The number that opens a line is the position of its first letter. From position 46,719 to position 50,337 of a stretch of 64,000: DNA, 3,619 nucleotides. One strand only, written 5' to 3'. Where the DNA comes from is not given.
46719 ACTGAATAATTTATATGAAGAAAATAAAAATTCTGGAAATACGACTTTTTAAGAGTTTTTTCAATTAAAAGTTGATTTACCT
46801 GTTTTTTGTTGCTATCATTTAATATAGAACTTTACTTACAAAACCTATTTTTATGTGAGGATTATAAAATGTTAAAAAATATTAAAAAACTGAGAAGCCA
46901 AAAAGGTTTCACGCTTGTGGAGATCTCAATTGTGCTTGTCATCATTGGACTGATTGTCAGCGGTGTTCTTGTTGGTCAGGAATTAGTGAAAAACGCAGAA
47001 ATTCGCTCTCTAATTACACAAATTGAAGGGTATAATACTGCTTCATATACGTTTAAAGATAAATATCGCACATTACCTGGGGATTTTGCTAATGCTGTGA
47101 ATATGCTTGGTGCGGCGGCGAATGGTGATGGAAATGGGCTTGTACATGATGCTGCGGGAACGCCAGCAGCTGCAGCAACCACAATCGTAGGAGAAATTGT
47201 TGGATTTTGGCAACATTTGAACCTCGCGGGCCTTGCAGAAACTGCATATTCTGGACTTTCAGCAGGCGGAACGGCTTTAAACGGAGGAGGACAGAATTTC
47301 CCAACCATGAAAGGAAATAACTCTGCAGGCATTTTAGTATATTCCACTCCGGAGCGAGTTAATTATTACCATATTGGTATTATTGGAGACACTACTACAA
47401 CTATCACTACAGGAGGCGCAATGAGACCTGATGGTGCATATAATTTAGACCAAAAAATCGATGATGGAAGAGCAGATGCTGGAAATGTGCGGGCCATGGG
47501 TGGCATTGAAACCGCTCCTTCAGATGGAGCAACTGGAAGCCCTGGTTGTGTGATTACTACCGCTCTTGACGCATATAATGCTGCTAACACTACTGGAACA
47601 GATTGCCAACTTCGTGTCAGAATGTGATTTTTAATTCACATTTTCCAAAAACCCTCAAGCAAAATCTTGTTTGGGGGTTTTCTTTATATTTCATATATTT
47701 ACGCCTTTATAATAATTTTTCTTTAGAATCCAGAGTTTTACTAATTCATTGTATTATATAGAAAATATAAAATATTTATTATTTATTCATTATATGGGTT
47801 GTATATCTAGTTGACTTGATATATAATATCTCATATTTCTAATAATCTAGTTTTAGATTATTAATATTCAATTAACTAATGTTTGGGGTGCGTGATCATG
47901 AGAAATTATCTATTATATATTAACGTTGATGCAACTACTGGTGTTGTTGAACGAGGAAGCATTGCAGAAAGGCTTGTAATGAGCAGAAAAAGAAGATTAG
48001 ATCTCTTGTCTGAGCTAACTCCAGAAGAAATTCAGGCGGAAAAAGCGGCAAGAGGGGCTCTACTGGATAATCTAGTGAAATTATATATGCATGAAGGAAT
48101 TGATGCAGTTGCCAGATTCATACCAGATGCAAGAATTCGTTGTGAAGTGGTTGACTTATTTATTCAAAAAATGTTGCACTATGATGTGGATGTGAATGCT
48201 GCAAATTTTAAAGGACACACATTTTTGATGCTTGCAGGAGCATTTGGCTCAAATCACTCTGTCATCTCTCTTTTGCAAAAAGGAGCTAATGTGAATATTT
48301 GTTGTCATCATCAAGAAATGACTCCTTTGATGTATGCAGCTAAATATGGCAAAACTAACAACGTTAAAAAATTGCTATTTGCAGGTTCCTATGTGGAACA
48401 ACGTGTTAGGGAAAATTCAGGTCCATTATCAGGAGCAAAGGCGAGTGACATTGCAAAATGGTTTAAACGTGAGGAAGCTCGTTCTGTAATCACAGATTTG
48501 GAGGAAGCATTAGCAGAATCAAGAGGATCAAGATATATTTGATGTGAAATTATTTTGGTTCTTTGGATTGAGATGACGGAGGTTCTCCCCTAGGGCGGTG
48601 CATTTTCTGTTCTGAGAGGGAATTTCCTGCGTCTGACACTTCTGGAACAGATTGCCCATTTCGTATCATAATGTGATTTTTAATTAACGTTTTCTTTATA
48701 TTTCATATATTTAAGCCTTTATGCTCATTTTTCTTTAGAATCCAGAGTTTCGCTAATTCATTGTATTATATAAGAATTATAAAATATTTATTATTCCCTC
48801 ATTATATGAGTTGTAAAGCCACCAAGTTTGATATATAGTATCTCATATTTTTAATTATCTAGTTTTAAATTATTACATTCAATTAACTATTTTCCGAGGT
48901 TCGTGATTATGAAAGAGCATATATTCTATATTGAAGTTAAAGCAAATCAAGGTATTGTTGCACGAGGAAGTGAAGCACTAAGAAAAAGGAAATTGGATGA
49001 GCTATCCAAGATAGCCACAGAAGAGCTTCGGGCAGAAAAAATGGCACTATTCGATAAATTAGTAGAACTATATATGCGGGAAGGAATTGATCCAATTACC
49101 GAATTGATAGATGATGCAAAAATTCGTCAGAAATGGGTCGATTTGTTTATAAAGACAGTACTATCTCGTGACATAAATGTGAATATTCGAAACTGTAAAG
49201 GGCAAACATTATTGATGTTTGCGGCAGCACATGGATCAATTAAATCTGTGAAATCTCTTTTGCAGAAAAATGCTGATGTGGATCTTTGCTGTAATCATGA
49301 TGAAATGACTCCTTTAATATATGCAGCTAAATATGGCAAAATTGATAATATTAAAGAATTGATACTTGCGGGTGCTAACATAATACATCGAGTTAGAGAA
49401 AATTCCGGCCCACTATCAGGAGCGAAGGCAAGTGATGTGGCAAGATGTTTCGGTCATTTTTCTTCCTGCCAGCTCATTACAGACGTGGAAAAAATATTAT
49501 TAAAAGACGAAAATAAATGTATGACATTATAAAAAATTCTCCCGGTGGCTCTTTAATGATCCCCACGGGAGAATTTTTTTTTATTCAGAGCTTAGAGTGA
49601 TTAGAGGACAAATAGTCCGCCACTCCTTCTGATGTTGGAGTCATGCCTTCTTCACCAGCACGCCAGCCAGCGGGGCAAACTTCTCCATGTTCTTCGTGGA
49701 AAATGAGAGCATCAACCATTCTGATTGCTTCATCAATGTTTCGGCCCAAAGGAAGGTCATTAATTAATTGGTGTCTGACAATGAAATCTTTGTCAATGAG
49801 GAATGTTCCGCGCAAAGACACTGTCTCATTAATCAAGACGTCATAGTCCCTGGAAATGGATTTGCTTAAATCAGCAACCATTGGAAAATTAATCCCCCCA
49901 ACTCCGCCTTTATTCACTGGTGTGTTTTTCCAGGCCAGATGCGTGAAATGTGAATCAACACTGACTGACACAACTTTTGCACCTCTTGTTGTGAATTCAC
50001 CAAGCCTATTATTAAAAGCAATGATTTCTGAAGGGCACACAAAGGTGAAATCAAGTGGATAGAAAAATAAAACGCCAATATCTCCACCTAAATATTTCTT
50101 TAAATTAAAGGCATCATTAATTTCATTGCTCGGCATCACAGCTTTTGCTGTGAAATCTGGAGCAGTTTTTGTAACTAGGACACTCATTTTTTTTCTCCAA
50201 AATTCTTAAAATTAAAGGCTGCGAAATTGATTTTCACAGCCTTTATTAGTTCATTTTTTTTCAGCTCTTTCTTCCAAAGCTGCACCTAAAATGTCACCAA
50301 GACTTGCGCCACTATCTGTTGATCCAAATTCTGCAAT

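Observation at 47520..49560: Tandem duplication of a module (pilin 3' end, non-coding block, ankyrin gene) leaves a silent pilin C-terminal cassette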

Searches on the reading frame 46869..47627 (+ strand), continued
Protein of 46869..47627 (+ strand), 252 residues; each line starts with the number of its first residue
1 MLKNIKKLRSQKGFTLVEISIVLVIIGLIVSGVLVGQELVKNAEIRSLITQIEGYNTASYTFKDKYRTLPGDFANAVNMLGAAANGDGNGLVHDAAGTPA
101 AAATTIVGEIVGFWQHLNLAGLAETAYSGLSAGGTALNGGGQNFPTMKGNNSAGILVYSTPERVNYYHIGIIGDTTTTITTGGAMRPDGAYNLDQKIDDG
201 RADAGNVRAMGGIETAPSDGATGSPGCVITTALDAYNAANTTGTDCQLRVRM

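Call 49: fold_search(model_id=the predicted structure, library=pdb)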
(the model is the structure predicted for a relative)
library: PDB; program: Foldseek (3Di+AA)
matches with E <= 10: 51; with E <= 0.001: 0
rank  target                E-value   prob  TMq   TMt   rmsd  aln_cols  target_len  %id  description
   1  4tsm_B                2.4e-02  0.93  0.33  0.18   6.9       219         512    8  MBP-fusion protein of PilA1 from C. difficile R20291 residues 26-166 (released 2015-01-14)
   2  5him                  1.1e+00  0.03  0.11  0.11  13.0       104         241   12  Crystal structure of glycine sarcosine N-methyltransferase from Methanohalophilus portucalensis in complex with S-adenos (released 2016-11-23)
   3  1by7                  2.7e+00  0.02  0.09  0.07   9.4        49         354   16  HUMAN PLASMINOGEN ACTIVATOR INHIBITOR-2. LOOP (66-98) DELETION MUTANT (released 1999-10-24)
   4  4nzj                  3.2e+00  0.01  0.12  0.07  12.1       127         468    6  Crystal structure of a putative alpha-galactosidase (BF1418) from Bacteroides fragilis NCTC 9343 at 1.57 A resolution (released 2013-12-25)
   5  2xgn_B                3.9e+00  0.01  0.10  0.07   9.4        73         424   18  Structural and mechanistic studies on a cephalosporin esterase from the clavulanic acid biosynthesis pathway (released 2011-06-29)
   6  2arq_A                4.2e+00  0.01  0.07  0.05   6.0        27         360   18  Human plasminogen activator inhibitor-2.[loop (66-98) deletion mutant] complexed with peptide n-acetyl-teaaagdggvmtgr- (released 2006-07-11)
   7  2xh9_B                4.2e+00  0.01  0.10  0.07   9.8        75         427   13  Structural and mechanistic studies on a cephalosporin esterase from the clavulanic acid biosynthesis pathway (released 2011-06-29)
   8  2xf3_A                4.2e+00  0.01  0.10  0.07   9.5        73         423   15  Structural and mechanistic studies on a cephalosporin esterase from the clavulanic acid biosynthesis pathway (released 2011-06-29)
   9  2xep_B                4.7e+00  0.01  0.10  0.07   9.9        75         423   13  Structural and mechanistic studies on a cephalosporin esterase from the clavulanic acid biosynthesis pathway (released 2011-06-29)
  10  2xfs_B                5.1e+00  0.01  0.10  0.07   9.8        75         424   13  Structural and mechanistic studies on a cephalosporin esterase from the clavulanic acid biosynthesis pathway (released 2011-06-29)
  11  4g9k_A                5.1e+00  0.01  0.09  0.06  12.1        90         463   10  Structure of the Ndi1 protein from Saccharomyces cerevisiae (released 2012-09-05)
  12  9ugc_A                5.1e+00  0.01  0.10  0.04  12.3       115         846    9  Cryo-EM structure of the Pma1 with ordered N-terminal extension in the autoinhibited state (released 2025-06-04)
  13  2xgn_A                5.1e+00  0.01  0.10  0.07   9.4        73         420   18  Structural and mechanistic studies on a cephalosporin esterase from the clavulanic acid biosynthesis pathway (released 2011-06-29)
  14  2xf3_B                5.4e+00  0.01  0.10  0.07   9.8        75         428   13  Structural and mechanistic studies on a cephalosporin esterase from the clavulanic acid biosynthesis pathway (released 2011-06-29)
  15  2xfs_A                5.4e+00  0.01  0.09  0.07   9.6        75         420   16  Structural and mechanistic studies on a cephalosporin esterase from the clavulanic acid biosynthesis pathway (released 2011-06-29)
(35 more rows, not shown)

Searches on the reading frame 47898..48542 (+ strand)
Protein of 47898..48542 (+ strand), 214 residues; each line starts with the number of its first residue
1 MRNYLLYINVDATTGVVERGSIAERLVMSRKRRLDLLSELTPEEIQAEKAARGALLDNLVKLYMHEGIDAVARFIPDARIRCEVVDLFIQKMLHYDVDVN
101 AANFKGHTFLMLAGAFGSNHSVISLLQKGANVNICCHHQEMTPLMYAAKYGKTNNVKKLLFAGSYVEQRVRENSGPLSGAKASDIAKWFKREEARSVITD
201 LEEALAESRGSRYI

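Call 7: search_protein_families(library=pfam, proteins=[window:47898-48542:+], max_evalue=0.01)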
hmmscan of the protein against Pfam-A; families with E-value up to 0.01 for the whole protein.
window:47898-48542:+ (214 aa): 5 families
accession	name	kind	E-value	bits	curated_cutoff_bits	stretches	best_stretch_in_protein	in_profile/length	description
PF12796.13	Ank_2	-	1e-10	42.4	27.3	1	86-166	14-86/90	Ankyrin repeats (3 copies)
PF00023.36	Ank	-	8.4e-09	35.7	21.1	1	141-166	3-28/33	Ankyrin repeat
PF13857.12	Ank_5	-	9.3e-06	26.3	27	1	125-160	1-36/56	Ankyrin repeats (many copies)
PF13606.12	Ank_3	-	0.00063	20.4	22.3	0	141-161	3-22/30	Ankyrin repeat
PF13637.12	Ank_4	-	0.00079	20.1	22.7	1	122-159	13-49/50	Ankyrin repeats (many copies)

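Call 17: find_homologous_proteins(query=window:47898-48542:+, max_evalue=0.001)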
Query window:47898-48542:+ (214 aa): 4 proteins with E <= 0.001 among 1752 candidates.
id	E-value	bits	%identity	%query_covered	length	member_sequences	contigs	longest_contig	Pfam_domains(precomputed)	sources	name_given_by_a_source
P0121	1.7e-135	467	100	100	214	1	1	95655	PF13857.13,PF12796.14,PF00023.37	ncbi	-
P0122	4.5e-57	211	54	96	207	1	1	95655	PF13606.13,PF13857.13,PF12796.14,PF00023.37,PF13637.13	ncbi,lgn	-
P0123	3.5e-7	48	33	36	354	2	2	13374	PF13606.13,PF13857.13,PF23745.2,PF12796.14,PF00023.37,PF13637.13,PF24521.3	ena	-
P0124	2.1e-5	42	30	42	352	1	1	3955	PF13606.13,PF13857.13,PF12796.14,PF00023.37,PF13637.13,PF24521.3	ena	-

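Call 18: find_encoding_contigs(protein=P0122, flank=5000, max_places=10)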
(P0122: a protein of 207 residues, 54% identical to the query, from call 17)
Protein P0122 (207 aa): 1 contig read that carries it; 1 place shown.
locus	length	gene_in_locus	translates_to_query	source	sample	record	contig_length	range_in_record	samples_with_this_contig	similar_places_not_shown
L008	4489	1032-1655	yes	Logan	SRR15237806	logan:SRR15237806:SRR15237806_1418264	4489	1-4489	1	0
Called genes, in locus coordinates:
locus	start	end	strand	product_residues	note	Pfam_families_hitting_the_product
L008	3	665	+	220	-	?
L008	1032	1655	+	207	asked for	PF12796:Ank_2, PF00023:Ank (faint), PF13857:Ank_5 (faint), PF13606:Ank_3 (faint), PF13637:Ank_4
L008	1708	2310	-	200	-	PF00578:AhpC-TSA, PF08534:Redoxin, PF10417:1-cysPrx_C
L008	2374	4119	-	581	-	PF00575:S1, PF21710:Spt6_S1 (faint), PF23459:S1_RRP5 (faint), PF00575:S1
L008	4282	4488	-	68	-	?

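Call 40: search_protein_families(library=ncbifam, proteins=[window:47898-48542:+], max_evalue=0.001)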
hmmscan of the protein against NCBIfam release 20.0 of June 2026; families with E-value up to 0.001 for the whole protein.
window:47898-48542:+ (214 aa): 5 families
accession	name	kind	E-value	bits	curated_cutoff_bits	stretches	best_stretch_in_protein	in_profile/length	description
NF043024.1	T4SS_AnkI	equivalog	5.2e-05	22.2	550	0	139-175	240-275/439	Dot/Icm T4SS effector AnkI/LegAS4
NF041931.2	MzaA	equivalog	9.5e-05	21.4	800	1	99-174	28-94/726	MZA anti-phage system associated sigma-70 family RNA polymerase sigma factor MzaA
NF043029.1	T4SS_AnkY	equivalog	0.00014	20.4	600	1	88-189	441-540/543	Dot/Icm T4SS effector AnkY/LegA9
NF043019.1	T4SS_AnkC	equivalog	0.00016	20.7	450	1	119-162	180-222/459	Dot/Icm T4SS effector AnkC/LegA12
NF043022.1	T4SS_AnkG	equivalog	0.00016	20.6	500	1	84-160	345-419/455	Dot/Icm T4SS effector AnkG/AnkZ/LegA7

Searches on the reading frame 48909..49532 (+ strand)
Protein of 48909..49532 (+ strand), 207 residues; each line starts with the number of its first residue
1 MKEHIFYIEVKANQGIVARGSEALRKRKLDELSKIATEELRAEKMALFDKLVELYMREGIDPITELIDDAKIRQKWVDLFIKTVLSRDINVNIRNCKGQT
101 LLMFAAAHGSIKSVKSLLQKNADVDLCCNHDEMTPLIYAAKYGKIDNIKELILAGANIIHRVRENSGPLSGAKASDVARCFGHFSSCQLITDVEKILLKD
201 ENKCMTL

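Call 7: search_protein_families(library=pfam, proteins=[window:48909-49532:+], max_evalue=0.01)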
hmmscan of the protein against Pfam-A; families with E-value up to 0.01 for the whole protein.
window:48909-49532:+ (207 aa): 5 families
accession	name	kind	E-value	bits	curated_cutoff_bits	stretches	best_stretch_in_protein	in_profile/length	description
PF12796.13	Ank_2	-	2.6e-13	50.8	27.3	1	82-158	14-86/90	Ankyrin repeats (3 copies)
PF00023.36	Ank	-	4e-12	46.1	21.1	2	98-127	2-31/33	Ankyrin repeat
PF13637.12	Ank_4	-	1.3e-11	44.9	22.7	1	102-146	1-44/50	Ankyrin repeats (many copies)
PF13606.12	Ank_3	-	1.2e-08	34.9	22.3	1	98-125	2-29/30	Ankyrin repeat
PF13857.12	Ank_5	-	1.6e-08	35.1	27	1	87-130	4-48/56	Ankyrin repeats (many copies)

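Call 40: search_protein_families(library=ncbifam, proteins=[window:48909-49532:+], max_evalue=0.001)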
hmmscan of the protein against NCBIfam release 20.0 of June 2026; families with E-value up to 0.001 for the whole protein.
window:48909-49532:+ (207 aa): 7 families
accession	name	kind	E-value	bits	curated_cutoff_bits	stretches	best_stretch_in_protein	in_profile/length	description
NF043019.1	T4SS_AnkC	equivalog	5.1e-08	32.2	450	1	111-154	180-223/459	Dot/Icm T4SS effector AnkC/LegA12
NF041931.2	MzaA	equivalog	2.6e-07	29.9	800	1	99-164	3-67/726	MZA anti-phage system associated sigma-70 family RNA polymerase sigma factor MzaA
NF043029.1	T4SS_AnkY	equivalog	4.9e-07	28.6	600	1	80-177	441-536/543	Dot/Icm T4SS effector AnkY/LegA9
NF043024.1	T4SS_AnkI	equivalog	1.6e-06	27.1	550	0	129-167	238-275/439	Dot/Icm T4SS effector AnkI/LegAS4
NF043022.1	T4SS_AnkG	equivalog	1e-05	24.5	500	1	89-161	287-359/455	Dot/Icm T4SS effector AnkG/AnkZ/LegA7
NF043021.1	T4SS_AnkF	equivalog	9e-05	20.9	1000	1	81-166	569-653/917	Dot/Icm T4SS effector AnkF/LegA14/Ceg31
NF043028.1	T4SS_AnkX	equivalog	0.00014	20.1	1400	1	42-158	502-608/938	Dot/Icm T4SS effector AnkN/AnkX/LegA8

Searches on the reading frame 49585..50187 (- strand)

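Call 7: search_protein_families(library=pfam, proteins=[window:49585-50187:-], max_evalue=0.01)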
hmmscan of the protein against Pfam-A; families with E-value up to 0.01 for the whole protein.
window:49585-50187:- (200 aa): 3 families
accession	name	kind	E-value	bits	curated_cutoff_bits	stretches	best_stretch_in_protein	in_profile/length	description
PF00578.27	AhpC-TSA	-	1.2e-33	116.1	26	1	5-139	1-123/124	AhpC/TSA family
PF10417.14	1-cysPrx_C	-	1e-11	45.1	21.1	1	160-194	1-40/41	C-terminal domain of 1-Cys peroxiredoxin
PF08534.16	Redoxin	-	3.1e-11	43.7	26.6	1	6-143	3-134/148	Redoxin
